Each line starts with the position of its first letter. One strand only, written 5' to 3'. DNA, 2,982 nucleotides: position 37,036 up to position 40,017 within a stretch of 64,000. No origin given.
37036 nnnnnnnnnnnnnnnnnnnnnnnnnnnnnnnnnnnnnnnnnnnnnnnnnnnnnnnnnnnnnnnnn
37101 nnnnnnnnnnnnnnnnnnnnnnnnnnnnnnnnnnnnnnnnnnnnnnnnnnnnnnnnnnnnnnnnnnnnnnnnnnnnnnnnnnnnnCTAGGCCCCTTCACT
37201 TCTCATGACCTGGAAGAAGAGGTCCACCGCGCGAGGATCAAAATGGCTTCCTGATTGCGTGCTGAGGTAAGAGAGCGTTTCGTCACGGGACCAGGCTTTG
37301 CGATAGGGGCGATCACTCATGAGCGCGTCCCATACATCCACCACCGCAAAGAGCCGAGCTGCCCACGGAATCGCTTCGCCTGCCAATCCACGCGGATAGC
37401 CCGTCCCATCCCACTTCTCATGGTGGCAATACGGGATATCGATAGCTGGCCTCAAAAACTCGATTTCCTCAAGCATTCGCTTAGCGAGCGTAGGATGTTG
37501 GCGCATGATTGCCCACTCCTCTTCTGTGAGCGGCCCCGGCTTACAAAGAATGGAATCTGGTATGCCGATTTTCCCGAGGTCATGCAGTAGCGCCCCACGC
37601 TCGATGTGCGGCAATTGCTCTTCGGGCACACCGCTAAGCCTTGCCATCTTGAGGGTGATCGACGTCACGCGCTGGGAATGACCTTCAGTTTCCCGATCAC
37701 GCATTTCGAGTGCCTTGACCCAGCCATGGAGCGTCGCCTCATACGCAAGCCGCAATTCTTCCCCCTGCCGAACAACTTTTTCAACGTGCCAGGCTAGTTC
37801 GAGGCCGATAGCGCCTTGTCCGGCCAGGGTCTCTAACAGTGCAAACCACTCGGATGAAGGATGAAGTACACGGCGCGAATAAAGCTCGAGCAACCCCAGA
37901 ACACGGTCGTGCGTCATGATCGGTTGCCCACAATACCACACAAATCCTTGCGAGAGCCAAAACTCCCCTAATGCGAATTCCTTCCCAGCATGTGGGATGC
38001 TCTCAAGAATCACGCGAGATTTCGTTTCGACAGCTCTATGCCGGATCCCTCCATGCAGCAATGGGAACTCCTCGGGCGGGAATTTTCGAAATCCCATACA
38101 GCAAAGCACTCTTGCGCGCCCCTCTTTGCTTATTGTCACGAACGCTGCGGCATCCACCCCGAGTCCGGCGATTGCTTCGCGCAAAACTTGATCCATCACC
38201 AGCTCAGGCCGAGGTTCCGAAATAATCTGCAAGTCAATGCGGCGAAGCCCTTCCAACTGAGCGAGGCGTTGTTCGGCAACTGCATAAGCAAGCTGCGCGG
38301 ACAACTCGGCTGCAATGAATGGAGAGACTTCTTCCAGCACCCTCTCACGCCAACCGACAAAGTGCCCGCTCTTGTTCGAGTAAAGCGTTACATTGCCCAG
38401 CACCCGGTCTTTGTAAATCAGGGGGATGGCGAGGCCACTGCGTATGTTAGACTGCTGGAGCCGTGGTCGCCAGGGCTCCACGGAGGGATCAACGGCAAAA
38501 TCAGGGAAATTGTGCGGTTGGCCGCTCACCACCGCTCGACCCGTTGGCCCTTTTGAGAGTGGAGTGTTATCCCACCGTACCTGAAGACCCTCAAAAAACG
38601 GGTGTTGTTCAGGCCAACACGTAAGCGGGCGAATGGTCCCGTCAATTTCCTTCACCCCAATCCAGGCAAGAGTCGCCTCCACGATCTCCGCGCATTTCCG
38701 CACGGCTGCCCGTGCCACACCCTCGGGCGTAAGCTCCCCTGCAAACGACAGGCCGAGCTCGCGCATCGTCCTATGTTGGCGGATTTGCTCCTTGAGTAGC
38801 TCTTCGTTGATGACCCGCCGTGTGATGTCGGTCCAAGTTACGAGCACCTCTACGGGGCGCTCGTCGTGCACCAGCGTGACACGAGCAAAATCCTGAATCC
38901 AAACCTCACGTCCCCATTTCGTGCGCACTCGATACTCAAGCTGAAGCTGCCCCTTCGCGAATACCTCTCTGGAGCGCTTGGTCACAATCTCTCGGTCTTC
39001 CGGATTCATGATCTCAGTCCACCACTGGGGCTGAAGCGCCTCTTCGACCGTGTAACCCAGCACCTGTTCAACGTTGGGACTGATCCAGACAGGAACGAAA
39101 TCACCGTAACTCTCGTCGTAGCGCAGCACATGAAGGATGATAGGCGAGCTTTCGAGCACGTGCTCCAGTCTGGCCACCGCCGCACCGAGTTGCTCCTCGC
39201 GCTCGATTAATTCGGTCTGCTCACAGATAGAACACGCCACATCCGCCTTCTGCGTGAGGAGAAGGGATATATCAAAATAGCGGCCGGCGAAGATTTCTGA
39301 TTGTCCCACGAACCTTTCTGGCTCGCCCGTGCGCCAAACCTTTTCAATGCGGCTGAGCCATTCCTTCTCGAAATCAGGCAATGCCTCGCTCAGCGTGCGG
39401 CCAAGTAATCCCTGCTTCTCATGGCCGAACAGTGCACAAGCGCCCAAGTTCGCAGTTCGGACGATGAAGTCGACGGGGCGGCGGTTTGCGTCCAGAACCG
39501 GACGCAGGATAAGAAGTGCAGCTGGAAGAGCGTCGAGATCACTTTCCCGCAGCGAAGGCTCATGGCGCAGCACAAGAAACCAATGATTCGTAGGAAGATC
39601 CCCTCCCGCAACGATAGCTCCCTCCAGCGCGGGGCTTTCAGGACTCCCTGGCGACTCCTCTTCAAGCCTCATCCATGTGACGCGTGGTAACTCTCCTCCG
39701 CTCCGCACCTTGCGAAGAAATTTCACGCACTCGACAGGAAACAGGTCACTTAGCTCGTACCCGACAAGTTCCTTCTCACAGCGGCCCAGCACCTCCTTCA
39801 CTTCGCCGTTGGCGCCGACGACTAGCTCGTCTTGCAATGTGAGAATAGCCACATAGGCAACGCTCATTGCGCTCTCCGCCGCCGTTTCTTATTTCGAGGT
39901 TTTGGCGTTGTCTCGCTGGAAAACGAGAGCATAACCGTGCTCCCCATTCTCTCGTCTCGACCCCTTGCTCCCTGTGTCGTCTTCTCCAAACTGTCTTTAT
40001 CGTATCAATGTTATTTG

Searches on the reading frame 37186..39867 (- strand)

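Call 22: search_protein_families(library=pfam, proteins=[window:37186-39867:-], max_evalue=0.00001)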
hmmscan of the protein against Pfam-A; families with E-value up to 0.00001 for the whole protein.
window:37186-39867:- (893 aa): 9 families
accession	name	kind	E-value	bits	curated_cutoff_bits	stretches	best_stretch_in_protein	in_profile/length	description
PF13487.12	HD_5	-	2.2e-39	135.4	27.2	1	718-879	5-169/170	HD domain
PF13185.12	GAF_2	-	3.5e-24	86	28.6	2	379-519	2-132/136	GAF domain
PF01590.32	GAF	-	8.1e-18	65.7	22.4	1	383-522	4-133/133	GAF domain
PF08447.18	PAS_3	-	1.7e-15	57.5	25.6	1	260-343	2-87/89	PAS fold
PF01966.28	HD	-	1.9e-14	54.4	22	1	729-848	3-115/116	HD domain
PF13426.13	PAS_9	-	4.2e-12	46.7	27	0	260-349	14-102/103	PAS domain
PF00989.32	PAS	-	3.9e-09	37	22.6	0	137-202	24-91/113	PAS fold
PF08448.16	PAS_4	-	7.7e-09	36.2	23.1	0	239-352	2-109/110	PAS fold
PF13188.13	PAS_8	-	1.5e-06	28.3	21.8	0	111-171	7-55/65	PAS domain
